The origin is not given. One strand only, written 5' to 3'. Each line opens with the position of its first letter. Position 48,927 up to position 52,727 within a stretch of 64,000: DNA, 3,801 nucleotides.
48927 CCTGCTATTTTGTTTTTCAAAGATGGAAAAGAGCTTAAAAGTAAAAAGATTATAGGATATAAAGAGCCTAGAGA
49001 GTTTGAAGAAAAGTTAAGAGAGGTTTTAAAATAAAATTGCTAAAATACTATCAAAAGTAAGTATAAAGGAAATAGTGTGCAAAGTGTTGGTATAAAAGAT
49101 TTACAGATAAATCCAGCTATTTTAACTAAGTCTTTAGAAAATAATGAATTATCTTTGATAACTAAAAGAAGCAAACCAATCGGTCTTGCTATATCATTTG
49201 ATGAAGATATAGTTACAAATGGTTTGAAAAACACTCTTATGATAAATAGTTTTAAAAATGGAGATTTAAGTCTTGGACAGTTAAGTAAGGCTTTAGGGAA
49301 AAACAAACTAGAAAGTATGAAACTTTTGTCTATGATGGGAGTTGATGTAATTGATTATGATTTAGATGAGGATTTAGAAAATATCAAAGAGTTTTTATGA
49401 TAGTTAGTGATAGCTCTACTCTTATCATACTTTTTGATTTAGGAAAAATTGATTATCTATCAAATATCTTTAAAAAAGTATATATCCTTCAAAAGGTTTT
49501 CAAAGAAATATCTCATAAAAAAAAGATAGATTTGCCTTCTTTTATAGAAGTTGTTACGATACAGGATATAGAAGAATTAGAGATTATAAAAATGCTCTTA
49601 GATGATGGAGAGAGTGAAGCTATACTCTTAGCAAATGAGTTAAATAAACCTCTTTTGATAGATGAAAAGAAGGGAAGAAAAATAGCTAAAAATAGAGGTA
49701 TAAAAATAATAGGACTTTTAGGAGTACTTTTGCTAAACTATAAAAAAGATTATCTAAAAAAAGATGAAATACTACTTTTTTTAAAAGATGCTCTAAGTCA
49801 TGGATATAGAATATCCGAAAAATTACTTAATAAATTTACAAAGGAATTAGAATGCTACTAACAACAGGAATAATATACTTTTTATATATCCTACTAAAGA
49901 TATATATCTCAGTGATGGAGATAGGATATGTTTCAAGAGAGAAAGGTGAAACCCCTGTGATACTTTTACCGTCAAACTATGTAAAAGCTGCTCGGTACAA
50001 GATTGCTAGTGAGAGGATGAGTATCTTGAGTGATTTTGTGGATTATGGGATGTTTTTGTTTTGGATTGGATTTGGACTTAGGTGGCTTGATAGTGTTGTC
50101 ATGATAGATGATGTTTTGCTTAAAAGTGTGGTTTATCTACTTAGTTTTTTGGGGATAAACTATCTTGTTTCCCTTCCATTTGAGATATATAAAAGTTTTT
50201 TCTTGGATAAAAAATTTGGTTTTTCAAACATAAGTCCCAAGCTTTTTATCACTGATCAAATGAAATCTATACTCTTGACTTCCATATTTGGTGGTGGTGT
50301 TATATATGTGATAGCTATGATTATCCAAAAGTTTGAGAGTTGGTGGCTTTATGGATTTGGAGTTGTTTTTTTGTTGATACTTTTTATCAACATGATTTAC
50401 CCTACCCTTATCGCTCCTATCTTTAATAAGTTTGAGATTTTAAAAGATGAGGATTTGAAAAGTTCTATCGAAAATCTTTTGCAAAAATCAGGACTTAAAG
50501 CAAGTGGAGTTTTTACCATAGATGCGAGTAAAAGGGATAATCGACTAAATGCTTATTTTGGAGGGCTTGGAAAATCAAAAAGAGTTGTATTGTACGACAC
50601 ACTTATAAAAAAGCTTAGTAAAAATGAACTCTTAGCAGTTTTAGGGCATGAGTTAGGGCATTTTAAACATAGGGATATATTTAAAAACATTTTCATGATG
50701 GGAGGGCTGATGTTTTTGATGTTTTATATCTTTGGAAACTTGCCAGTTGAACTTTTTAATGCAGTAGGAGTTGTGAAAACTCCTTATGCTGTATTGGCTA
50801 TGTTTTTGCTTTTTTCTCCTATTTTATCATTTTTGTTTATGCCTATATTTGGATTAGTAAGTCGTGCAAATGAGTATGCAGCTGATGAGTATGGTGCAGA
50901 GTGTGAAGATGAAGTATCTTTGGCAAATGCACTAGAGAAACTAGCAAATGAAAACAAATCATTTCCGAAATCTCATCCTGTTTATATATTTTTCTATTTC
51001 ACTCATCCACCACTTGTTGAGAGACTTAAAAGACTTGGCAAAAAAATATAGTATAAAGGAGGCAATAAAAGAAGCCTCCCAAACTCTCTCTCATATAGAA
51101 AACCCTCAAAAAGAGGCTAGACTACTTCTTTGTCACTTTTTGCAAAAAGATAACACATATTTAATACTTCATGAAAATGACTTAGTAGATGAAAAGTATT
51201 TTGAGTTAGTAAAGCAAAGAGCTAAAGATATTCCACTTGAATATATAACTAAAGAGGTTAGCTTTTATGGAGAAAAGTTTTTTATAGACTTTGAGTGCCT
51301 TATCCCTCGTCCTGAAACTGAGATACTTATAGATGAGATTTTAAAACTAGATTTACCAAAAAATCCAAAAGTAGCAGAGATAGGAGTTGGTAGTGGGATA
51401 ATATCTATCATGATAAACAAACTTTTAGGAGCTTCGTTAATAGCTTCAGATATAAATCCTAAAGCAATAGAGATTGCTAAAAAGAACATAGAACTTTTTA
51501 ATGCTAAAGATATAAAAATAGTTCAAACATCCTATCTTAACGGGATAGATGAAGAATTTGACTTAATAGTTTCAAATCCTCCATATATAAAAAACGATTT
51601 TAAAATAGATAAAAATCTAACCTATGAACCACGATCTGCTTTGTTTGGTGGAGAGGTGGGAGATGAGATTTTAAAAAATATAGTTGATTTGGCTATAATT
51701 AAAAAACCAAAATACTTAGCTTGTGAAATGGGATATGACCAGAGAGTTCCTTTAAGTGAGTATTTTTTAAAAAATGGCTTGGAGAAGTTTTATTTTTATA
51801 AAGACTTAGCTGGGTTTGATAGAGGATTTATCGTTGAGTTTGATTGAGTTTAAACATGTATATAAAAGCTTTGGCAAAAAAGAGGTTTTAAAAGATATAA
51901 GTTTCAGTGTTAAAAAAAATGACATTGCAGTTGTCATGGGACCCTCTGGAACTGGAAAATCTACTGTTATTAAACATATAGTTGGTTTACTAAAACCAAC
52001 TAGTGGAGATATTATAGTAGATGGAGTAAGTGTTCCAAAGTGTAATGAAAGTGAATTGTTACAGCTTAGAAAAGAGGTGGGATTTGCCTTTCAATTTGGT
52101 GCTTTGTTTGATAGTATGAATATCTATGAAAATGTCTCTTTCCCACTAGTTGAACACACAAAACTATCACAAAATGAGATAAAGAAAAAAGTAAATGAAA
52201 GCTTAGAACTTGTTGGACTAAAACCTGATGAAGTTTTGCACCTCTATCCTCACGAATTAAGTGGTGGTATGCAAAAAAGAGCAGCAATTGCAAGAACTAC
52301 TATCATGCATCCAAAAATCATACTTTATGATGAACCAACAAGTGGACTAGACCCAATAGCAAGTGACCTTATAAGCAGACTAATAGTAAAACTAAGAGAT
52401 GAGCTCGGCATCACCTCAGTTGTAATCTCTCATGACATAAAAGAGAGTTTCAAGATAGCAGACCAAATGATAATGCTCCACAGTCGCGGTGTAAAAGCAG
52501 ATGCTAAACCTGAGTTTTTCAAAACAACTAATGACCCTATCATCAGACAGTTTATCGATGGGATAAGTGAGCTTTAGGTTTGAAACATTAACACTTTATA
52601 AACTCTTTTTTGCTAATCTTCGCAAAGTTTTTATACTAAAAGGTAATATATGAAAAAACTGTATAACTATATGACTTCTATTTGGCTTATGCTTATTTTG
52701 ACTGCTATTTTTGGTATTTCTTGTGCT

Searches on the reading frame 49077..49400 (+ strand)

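Call 8: search_protein_families(library=pfam, proteins=[window:49077-49400:+])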
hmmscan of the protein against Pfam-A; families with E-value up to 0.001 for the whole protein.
window:49077-49400:+ (107 aa): 1 family
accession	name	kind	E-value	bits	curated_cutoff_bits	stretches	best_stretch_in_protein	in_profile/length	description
PF03683.19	UPF0175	-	4.3e-08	33.2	27.9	1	37-98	7-68/75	Uncharacterised protein family (UPF0175)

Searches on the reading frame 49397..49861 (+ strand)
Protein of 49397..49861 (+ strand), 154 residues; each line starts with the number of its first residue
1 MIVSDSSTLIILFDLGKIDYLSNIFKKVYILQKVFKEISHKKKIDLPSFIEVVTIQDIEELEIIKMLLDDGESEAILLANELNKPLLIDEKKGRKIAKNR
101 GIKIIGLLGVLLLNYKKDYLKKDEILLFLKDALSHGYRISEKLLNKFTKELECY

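Call 8: search_protein_families(library=pfam, proteins=[window:49397-49861:+])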
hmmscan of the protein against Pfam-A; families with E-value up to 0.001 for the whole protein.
window:49397-49861:+ (154 aa): 1 family
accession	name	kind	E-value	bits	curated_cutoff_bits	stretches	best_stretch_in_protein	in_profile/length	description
PF20698.3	PIN-TPR-GreABC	-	0.00037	21.2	27.8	0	4-43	2-41/138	PIN domain associated with the TPR-GreAB-C-PIN system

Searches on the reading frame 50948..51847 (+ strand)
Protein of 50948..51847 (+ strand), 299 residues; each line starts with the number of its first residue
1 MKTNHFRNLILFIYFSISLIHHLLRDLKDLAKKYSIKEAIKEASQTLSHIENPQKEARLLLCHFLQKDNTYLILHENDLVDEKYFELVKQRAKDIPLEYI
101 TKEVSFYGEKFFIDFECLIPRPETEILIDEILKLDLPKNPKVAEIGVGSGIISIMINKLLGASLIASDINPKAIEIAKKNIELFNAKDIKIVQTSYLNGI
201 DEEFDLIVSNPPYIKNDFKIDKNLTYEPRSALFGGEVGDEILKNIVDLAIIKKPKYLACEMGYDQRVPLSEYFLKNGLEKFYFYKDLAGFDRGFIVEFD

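Call 8: search_protein_families(library=pfam, proteins=[window:50948-51847:+])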
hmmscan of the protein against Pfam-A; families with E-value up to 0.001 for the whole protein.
window:50948-51847:+ (299 aa): 13 families
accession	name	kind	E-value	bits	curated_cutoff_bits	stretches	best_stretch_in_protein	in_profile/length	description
PF17827.6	PrmC_N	-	1.8e-15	57.6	23.4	1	38-101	1-70/71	PrmC N-terminal domain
PF05175.20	MTS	-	6.9e-14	52.3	23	1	125-217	21-112/170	Methyltransferase small domain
PF06325.19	PrmA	-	6.7e-11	42.7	22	1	134-210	158-233/296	Ribosomal protein L11 methyltransferase (PrmA)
PF13649.12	Methyltransf_25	-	3e-07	31.5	27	1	142-210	1-71/97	Methyltransferase domain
PF13847.12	Methyltransf_31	-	2.7e-06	27.6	27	1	138-212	3-83/145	Methyltransferase domain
PF10294.15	Methyltransf_16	-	4.8e-06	26.9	21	1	138-197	46-105/174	Lysine methyltransferase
PF01170.24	UPF0020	-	2.6e-05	24.4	22.3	1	162-214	77-132/197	RMKL-like, methyltransferase domain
PF08242.18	Methyltransf_12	-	2.9e-05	25.1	30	1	144-210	2-72/98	Methyltransferase domain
PF07669.17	Eco57I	-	4.1e-05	24.2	25.3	0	199-220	70-91/171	Eco57I restriction-modification methylase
PF08241.18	Methyltransf_11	-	4.4e-05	24.5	21.2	1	144-210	2-67/95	Methyltransferase domain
PF05971.18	Methyltransf_10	-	0.00015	21.7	23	1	135-217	99-191/299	RNA methyltransferase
PF02475.24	TRM5-TYW2_MTfase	-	0.00074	19.9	28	0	139-218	37-119/164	TRM5/TYW2 methyltransferase domain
PF01135.25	PCMT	-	0.0008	19.7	20.3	0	107-199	44-136/210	Protein-L-isoaspartate(D-aspartate) O-methyltransferase (PCMT)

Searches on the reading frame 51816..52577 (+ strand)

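Call 8: search_protein_families(library=pfam, proteins=[window:51816-52577:+])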
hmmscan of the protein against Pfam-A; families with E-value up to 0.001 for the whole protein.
window:51816-52577:+ (253 aa): 5 families
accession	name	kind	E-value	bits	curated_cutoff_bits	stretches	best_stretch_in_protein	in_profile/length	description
PF00005.33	ABC_tran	-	4.7e-33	115.1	25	1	25-176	1-137/137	ABC transporter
PF13304.12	AAA_21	-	1.2e-05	26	27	0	99-193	205-286/304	AAA domain, putative AbiEii toxin, Type IV TA system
PF03193.22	RsgA_GTPase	-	7.7e-05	23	30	1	12-60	84-131/174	RsgA GTPase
PF13401.12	AAA_22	-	0.00069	20.4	27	0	35-75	5-43/130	AAA domain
PF13555.12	AAA_29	-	0.00094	19.3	27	0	30-63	17-50/61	P-loop containing region of AAA domain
